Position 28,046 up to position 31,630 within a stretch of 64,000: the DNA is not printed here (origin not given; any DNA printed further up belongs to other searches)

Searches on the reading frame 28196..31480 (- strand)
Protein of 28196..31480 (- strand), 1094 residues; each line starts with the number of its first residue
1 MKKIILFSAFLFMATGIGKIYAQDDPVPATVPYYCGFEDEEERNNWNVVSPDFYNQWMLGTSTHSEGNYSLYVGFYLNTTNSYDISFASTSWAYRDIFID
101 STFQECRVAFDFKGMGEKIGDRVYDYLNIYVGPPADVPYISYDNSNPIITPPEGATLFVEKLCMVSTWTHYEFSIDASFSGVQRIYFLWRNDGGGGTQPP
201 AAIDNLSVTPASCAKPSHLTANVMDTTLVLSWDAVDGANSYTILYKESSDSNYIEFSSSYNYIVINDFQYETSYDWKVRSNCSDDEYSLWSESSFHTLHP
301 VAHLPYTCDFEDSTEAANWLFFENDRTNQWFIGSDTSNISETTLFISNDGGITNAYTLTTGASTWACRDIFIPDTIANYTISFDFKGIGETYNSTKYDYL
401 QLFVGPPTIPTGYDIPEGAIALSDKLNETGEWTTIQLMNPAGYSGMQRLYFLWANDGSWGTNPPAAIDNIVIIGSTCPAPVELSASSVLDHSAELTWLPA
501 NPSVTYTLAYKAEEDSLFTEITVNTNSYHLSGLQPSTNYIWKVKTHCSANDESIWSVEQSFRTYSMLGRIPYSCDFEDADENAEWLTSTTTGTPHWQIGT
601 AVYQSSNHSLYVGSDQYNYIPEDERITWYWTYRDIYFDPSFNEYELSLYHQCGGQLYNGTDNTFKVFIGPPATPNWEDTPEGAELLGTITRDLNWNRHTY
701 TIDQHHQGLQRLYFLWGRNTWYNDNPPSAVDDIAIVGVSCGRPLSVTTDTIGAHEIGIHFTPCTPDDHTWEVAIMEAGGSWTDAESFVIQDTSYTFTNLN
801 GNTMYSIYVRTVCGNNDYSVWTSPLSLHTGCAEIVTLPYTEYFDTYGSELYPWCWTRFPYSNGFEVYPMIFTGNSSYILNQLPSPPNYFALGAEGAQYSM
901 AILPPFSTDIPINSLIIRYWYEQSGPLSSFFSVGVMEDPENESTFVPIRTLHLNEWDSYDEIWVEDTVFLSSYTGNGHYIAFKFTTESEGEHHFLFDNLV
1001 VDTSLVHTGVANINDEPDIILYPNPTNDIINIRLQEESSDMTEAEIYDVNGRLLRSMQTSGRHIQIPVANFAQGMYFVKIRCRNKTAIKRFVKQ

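Call 69: search_protein_families(library=pfam, proteins=[window:28196-31480:-], max_evalue=0.001)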
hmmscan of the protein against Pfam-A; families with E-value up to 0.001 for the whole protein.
window:28196-31480:- (1094 aa): 6 families
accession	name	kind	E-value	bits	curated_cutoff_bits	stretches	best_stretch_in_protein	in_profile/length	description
PF00041.27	fn3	-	4.6e-19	68.8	25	2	479-551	2-74/84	Fibronectin type III domain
PF18962.6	Por_Secre_tail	-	9.8e-16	58.3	27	1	1021-1092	1-74/75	Secretion system C-terminal sorting domain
PF25788.1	Ig_Rha78A_N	-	2.9e-07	31.1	27.4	0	528-563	66-101/105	Rha78A-like, N-terminal immunoglobulin domain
PF25059.1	FN3_DSCAM-DSCAML_C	-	1.3e-05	25.9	39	0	505-565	22-81/89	DSCAM/DSCAML C-terminal Fn3-like domain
PF09294.16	Interfer-bind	-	1.7e-05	25.5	21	0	480-559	18-99/104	Interferon-alpha/beta receptor, fibronectin type III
PF16656.11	Pur_ac_phosph_N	-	9e-05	23.4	30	1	490-563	12-93/93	Purple acid Phosphatase, N-terminal domain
